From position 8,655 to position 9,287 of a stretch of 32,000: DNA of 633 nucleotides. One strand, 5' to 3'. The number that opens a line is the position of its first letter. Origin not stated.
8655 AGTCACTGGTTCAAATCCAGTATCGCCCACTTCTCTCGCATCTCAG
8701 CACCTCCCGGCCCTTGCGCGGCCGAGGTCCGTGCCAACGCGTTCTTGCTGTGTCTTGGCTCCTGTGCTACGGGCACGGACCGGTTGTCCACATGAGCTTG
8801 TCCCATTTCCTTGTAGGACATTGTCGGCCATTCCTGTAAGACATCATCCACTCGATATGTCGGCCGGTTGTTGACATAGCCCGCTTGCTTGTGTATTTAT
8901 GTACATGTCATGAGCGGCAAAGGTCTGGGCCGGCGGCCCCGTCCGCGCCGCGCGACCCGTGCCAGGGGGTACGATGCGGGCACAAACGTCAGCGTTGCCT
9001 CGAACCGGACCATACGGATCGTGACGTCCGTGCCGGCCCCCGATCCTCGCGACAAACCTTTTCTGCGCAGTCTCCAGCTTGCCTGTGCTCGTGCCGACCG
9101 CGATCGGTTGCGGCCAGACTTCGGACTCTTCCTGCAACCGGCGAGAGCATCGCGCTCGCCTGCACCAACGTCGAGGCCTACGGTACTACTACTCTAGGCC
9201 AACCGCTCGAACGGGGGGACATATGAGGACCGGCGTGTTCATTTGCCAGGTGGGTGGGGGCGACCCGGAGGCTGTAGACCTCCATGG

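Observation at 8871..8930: Near-identical 42-nt promoter/operator core shared by the NiFe (8871-8912) and FeFe (23897-23938) operons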

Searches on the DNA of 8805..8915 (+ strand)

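Call 90: search_dna_similar(query=window:8805-8915:+, collection=plasmids, mode=distant, max_evalue=0.01, max_rows=10)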
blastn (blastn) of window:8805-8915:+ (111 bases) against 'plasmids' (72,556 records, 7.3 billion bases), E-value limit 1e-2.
No match.

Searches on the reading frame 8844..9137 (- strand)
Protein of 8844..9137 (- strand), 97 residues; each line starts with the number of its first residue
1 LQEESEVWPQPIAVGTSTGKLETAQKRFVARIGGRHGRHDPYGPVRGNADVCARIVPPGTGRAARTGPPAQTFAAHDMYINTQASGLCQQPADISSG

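Call 38: search_protein_families(library=pfam, proteins=[window:8844-9137:-], max_evalue=0.01)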
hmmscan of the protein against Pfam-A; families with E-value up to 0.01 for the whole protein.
window:8844-9137:- (97 aa): 0 families
